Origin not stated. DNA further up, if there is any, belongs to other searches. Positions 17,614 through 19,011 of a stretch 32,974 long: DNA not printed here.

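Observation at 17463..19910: ACP followed directly by two tandem paralogous radical SAM enzymes with a shared CC-x5/6-C-x2-C C-terminal motif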

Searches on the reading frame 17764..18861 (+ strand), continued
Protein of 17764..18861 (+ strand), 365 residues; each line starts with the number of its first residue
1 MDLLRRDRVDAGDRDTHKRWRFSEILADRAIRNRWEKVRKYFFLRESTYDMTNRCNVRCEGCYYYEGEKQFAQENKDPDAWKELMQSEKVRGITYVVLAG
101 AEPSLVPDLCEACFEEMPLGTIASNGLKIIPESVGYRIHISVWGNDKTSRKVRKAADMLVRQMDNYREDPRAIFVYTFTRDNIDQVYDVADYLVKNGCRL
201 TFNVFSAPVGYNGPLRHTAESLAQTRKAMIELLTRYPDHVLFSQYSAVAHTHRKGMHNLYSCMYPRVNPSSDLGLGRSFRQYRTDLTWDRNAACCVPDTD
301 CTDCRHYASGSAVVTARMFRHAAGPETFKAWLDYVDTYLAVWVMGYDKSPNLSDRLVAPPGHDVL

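Call 48: find_encoding_contigs(protein=P0445, flank=10000, max_places=2)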
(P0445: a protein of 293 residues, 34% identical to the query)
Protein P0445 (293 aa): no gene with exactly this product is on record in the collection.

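Call 49: find_encoding_contigs(protein=P0425, flank=10000, max_places=2)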
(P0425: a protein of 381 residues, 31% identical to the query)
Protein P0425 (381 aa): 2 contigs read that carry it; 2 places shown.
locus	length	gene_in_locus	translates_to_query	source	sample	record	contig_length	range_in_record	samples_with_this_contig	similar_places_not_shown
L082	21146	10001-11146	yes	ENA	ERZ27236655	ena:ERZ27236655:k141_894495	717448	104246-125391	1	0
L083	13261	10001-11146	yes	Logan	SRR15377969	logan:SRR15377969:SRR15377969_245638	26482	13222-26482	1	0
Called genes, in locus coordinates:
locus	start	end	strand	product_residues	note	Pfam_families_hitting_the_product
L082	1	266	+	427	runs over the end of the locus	PF00005:ABC_tran, PF14524:Wzt_C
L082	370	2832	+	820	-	PF13506:Glyco_transf_21 (faint), PF00534:Glycos_transf_1 (faint), PF13692:Glyco_trans_1_4, PF13524:Glyco_trans_1_2 (weak), PF00535:Glycos_transf_2, PF13641:Glyco_tranf_2_3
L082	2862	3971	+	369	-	PF02350:Epimerase_2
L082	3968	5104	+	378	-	-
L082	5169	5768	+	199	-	PF01583:APS_kinase, PF13671:AAA_33 (faint)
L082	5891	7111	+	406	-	PF16261:DUF4915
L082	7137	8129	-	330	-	-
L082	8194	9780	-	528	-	PF03062:MBOAT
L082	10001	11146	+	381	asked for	-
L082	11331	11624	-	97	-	PF00216:Bac_DNA_binding, PF18291:HU-HIG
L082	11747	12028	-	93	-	-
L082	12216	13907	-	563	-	PF17092:PCB_OB (faint), PF21710:Spt6_S1 (faint), PF00575:S1, PF03074:GCS (faint), PF00575:S1, PF23459:S1_RRP5 (weak)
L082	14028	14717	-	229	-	PF02224:Cytidylate_kin, PF13189:Cytidylate_kin2 (weak), PF13238:AAA_18 (weak)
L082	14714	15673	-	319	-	PF03807:F420_oxidored, PF02153:PDH_N, PF20463:PDH_C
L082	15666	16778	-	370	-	PF00155:Aminotran_1_2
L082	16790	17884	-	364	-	PF01817:CM_2, PF00800:PDT, PF01842:ACT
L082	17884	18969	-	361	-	PF00266:Aminotran_5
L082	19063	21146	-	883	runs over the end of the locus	PF00521:DNA_topoisoIV, PF03989:DNA_gyraseA_C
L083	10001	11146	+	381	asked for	-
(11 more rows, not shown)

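Call 50: find_encoding_contigs(protein=P0489, flank=10000, max_places=1)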
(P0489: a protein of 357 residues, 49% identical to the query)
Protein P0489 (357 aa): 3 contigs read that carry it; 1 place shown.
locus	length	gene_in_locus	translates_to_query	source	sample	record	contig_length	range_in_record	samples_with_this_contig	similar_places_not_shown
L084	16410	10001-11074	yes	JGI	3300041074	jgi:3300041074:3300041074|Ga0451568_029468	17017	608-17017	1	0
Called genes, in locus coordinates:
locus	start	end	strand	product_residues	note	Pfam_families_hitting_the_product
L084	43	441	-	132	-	-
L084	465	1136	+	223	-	PF00072:Response_reg, PF00196:GerE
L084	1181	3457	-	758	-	PF00989:PAS, PF13188:PAS_8 (weak), PF08447:PAS_3, PF08448:PAS_4, PF13426:PAS_9, PF00512:HisKA, PF02518:HATPase_c, PF00072:Response_reg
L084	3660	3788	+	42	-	-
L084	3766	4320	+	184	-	-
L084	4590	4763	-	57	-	-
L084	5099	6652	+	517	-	-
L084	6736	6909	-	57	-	-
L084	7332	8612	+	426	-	PF00109:ketoacyl-synt, PF02801:Ketoacyl-synt_C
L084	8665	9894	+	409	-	PF00109:ketoacyl-synt, PF02801:Ketoacyl-synt_C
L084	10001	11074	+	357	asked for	-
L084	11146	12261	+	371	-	PF04055:Radical_SAM (weak)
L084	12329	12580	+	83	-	PF00550:PP-binding (weak)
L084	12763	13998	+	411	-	PF00109:ketoacyl-synt, PF00108:Thiolase_N, PF02801:Ketoacyl-synt_C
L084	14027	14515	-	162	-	PF01575:MaoC_dehydratas, PF13452:FAS1_DH_region (weak)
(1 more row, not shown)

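Call 51: find_encoding_contigs(protein=P0249, flank=10000, max_places=1)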
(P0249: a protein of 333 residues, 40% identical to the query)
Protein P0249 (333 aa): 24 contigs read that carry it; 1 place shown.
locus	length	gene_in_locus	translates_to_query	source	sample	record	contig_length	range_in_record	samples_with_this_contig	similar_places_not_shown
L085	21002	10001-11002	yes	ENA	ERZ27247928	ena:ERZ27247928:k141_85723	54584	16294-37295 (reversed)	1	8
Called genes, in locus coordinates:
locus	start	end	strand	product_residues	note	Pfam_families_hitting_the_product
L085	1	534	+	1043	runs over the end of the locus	PF03016:Exostosin_GT47, PF24785:RXYLT1_C (weak)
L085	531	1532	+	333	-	-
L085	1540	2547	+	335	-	PF04577:Glyco_transf_61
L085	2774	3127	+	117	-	PF03567:Sulfotransfer_2 (weak)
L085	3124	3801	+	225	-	-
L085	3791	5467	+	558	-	-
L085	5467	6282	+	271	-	PF18588:WcbI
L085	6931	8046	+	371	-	PF01370:Epimerase, PF04321:RmlD_sub_bind (weak), PF16363:GDP_Man_Dehyd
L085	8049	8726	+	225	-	PF03567:Sulfotransfer_2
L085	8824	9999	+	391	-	-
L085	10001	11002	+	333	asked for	-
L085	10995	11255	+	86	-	PF00550:PP-binding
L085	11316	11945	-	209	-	-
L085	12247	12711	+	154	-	PF20042:DUF6444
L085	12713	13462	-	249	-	PF01695:IstB_IS21, PF20720:nSTAND3 (faint), PF00308:Bac_DnaA, PF00004:AAA (faint)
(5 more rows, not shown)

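Call 52: find_encoding_contigs(protein=P0435, flank=10000, max_places=1)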
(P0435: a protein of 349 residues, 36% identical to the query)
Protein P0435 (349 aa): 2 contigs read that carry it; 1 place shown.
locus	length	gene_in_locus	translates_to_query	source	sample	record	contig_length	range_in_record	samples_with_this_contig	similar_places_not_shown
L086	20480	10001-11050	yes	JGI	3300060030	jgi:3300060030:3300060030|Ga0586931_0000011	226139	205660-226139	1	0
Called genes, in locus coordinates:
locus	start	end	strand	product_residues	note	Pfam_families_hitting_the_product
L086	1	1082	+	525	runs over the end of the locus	PF00501:AMP-binding, PF13193:AMP-binding_C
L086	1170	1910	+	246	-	PF12974:Phosphonate-bd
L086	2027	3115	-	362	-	PF13409:GST_N_2, PF13417:GST_N_3, PF00043:GST_C (faint), PF13410:GST_C_2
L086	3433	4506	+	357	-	PF09619:YscW, PF17185:NlpE_C, PF03724:META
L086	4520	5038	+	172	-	-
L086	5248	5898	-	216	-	PF10707:YrbL-PhoP_reg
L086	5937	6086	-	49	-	-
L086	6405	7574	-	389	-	-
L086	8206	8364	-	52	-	-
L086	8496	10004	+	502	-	-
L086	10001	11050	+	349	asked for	-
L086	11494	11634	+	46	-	-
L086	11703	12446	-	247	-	PF00392:GntR, PF07729:FCD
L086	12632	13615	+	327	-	PF00005:ABC_tran, PF13304:AAA_21 (faint), PF08402:TOBE_2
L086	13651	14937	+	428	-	PF13416:SBP_bac_8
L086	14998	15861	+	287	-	PF00528:BPD_transp_1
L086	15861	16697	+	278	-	PF00528:BPD_transp_1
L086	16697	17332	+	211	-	PF01177:Asp_Glu_race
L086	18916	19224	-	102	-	PF00543:P-II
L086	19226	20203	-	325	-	PF05982:Sbt_1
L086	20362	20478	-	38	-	?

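Call 58: search_protein_families(library=pfam, proteins=[P0268, P0425, P0515, P0369], max_evalue=10)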
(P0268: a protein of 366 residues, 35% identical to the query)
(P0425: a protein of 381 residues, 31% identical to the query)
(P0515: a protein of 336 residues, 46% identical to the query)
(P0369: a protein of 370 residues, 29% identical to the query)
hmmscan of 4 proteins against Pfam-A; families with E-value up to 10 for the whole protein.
P0268 (366 aa): 2 families
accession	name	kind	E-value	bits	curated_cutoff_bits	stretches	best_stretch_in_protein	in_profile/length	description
PF04055.27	Radical_SAM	-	0.00047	20.8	29.5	1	47-132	3-79/166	Radical SAM superfamily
PF23614.1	DUF7141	-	0.013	15.7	27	1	145-167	29-51/61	Domain of unknown function (DUF7141)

P0425 (381 aa): 2 families
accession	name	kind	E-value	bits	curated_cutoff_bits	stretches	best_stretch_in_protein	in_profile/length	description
PF04055.27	Radical_SAM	-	0.0062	17.2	29.5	1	35-113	3-88/166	Radical SAM superfamily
PF02223.23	Thymidylate_kin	-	0.23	11.6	27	1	86-131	73-118/185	Thymidylate kinase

P0515 (336 aa): 1 family
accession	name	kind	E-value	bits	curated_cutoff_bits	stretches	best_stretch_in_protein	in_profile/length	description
PF04055.27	Radical_SAM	-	0.012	16.3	29.5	1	32-92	3-64/166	Radical SAM superfamily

P0369 (370 aa): 2 families
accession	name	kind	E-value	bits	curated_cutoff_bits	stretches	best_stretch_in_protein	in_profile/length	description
PF04055.27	Radical_SAM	-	2.6e-05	24.9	29.5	1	43-122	3-89/166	Radical SAM superfamily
PF13353.11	Fer4_12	-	0.12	13.2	22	1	44-101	12-66/137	4Fe-4S single cluster domain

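Call 67: predict_structure(alignment_id=A3)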
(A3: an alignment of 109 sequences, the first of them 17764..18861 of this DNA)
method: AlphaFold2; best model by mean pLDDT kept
length: 365 residues; sequences in the alignment: 109
mean_pLDDT: 92.8   pTM: 0.91
mean pLDDT of the five models: 92.8, 92.7, 92.7, 92.2, 92.0
residues with pLDDT >= 90: 301; 70-90: 48; 50-70: 4; < 50: 12
segments of 3 or more residues with pLDDT < 50: 1-5, 8-14
pLDDT, mean of each block of 10 residues (from residue 1): 48 63 98 98 96 93 86 97 98 96 98 98 98 98 92 91 98 98 98 98 95 94 98 98 97 95 89 87 95 89 91 90 96 98 97 95 87
secondary structure, 60 per line:
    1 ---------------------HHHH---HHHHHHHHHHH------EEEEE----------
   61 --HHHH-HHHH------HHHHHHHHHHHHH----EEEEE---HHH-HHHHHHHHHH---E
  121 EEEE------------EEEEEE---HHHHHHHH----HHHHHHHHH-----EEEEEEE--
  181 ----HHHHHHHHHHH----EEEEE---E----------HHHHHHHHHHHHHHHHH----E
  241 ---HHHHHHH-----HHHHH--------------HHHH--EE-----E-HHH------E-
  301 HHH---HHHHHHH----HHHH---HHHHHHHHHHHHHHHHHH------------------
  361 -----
elements in order: H22-25 H29-39 E46-50 H63-66 H68-71 H78-90 E95-99 H107-116 E120-124 E137-142 H146-153 H158-166 E172-178 H185-195 E200-204 H219-235 H244-250 H256-260 H275-278 H307-313 H318-321 H325-342

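Call 71: fold_search(model_id=the predicted structure, library=pdb)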
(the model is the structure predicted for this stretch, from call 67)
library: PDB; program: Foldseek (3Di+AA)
matches with E <= 10: 1262; with E <= 0.001: 55
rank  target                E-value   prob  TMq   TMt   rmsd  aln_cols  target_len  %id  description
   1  5v1q_A                1.2e-08  1.00  0.45  0.39   6.7       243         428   18  Crystal structure of Streptococcus suis SuiB (released 2017-08-30)
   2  5v1t_A                1.3e-08  1.00  0.45  0.38   6.6       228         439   18  Crystal structure of Streptococcus suis SuiB bound to precursor peptide SuiA (released 2017-08-30)
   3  5v1s_A                1.3e-08  1.00  0.50  0.44   7.4       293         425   15  Crystal structure of Streptococcus suis SuiB bound to S-adenosylmethionine (released 2017-08-30)
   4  5v1q_B                2.0e-08  1.00  0.45  0.38   6.4       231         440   16  Crystal structure of Streptococcus suis SuiB (released 2017-08-30)
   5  5v1s_B                4.3e-08  1.00  0.42  0.37  13.1       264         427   15  Crystal structure of Streptococcus suis SuiB bound to S-adenosylmethionine (released 2017-08-30)
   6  7vob                  5.1e-08  1.00  0.53  0.58   6.3       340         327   13  The crystal structure of a Radical SAM Enzyme BlsE involved in the Biosynthesis of Blasticidin S (released 2022-05-04)
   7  5why_B                7.9e-08  1.00  0.39  0.34   9.5       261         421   18  Structural Insights into Thioether Bond Formation in the Biosynthesis of Sactipeptides (released 2017-07-26)
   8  9dfw_A                1.3e-07  1.00  0.41  0.51   4.2       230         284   15  X-ray crystal structure of an engineered Viperin-like enzyme from T. virens with bound CTP and SAM (released 2025-02-12)
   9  5wgg_A                1.7e-07  1.00  0.39  0.33   9.5       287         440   18  Structural Insights into Thioether Bond Formation in the Biosynthesis of Sactipeptides (released 2017-07-26)
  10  9dfw_B                1.9e-07  1.00  0.39  0.47   5.0       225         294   18  X-ray crystal structure of an engineered Viperin-like enzyme from T. virens with bound CTP and SAM (released 2025-02-12)
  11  9dgw_A                2.5e-07  1.00  0.40  0.50   4.8       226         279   18  X-ray crystal structure of the Viperin-like enzyme from T. virens with bound CTP and SAM (released 2025-02-12)
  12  4k39_A                2.7e-07  1.00  0.47  0.47   9.7       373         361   12  Native anSMEcpe with bound AdoMet and Cp18Cys peptide (released 2013-05-08)
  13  8hzy_B                4.2e-07  1.00  0.47  0.39  12.4       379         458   13  The crystal structure of a Radical SAM Enzyme DesII (released 2024-07-10)
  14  9dfn                  4.7e-07  1.00  0.39  0.48   6.0       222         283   18  X-ray crystal structure of the second viperin-like enzyme from Trichoderma virens with bound CTP and SAM (released 2025-02-19)
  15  9dfw_C                7.7e-07  1.00  0.42  0.53   4.1       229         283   15  X-ray crystal structure of an engineered Viperin-like enzyme from T. virens with bound CTP and SAM (released 2025-02-12)
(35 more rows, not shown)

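Call 72: find_encoding_contigs(protein=P0537, flank=8000, max_places=1)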
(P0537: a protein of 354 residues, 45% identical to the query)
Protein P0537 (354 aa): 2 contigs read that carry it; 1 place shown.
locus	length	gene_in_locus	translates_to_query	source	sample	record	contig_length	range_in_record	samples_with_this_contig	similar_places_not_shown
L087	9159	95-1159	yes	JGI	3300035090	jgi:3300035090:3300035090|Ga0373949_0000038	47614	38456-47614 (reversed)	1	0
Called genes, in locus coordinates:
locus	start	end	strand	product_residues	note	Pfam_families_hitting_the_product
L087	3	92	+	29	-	?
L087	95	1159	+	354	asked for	-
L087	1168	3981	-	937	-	-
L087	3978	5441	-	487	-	PF18313:TLP1_add_C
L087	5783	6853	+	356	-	PF19955:EAD1, PF13365:Trypsin_2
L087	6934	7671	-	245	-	PF00656:Peptidase_C14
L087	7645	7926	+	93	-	-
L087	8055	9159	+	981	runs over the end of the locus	PF00069:Pkinase, PF03109:ABC1 (faint), PF07714:PK_Tyr_Ser-Thr, PF01636:APH (weak), PF13374:TPR_10 (faint), PF07719:TPR_2 (faint), PF13424:TPR_12 (weak), PF13424:TPR_12, +1 more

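Call 73: find_encoding_contigs(protein=P0494, flank=8000, max_places=1)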
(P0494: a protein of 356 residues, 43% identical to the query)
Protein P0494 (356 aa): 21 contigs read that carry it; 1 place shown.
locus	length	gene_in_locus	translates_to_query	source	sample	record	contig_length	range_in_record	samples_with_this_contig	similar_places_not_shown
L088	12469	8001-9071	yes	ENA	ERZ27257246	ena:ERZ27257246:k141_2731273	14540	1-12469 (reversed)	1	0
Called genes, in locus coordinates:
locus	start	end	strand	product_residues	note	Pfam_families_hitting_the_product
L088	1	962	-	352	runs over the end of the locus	PF01210:NAD_Gly3P_dh_N, PF07479:NAD_Gly3P_dh_C, PF20618:GPD_NAD_C_bact (faint)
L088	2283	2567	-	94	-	-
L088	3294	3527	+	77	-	-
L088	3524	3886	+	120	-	-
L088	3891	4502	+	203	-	-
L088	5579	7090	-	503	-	PF18313:TLP1_add_C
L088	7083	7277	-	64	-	-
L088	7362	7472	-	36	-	-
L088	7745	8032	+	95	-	PF00550:PP-binding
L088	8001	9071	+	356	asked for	-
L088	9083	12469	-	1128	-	?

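Call 74: find_encoding_contigs(protein=P0444, flank=8000, max_places=1)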
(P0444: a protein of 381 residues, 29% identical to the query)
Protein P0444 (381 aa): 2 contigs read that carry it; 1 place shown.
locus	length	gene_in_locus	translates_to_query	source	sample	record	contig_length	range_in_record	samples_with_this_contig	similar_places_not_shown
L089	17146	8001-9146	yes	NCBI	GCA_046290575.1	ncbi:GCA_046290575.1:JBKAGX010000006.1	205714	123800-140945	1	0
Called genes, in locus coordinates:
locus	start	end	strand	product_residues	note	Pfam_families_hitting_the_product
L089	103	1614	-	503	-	PF01663:Phosphodiest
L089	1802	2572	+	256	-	-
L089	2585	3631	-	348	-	PF16884:ADH_N_2, PF00107:ADH_zinc_N, PF13602:ADH_zinc_N_2 (weak)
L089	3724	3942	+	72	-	-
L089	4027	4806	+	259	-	PF23441:SDR, PF00106:adh_short, PF03435:Sacchrp_dh_NADP (faint), PF08659:KR, PF13561:adh_short_C2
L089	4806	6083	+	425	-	PF01817:CM_2, PF00497:SBP_bac_3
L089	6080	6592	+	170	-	-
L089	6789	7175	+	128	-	PF01042:Ribonuc_L-PSP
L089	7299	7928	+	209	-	PF00765:Autoind_synth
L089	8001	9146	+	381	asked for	PF04055:Radical_SAM (weak)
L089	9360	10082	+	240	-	PF03472:Autoind_bind, PF00196:GerE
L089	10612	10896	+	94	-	PF00196:GerE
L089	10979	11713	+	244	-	PF03472:Autoind_bind, PF00196:GerE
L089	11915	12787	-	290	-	PF00581:Rhodanese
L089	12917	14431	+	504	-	PF02737:3HCDH_N, PF00725:3HCDH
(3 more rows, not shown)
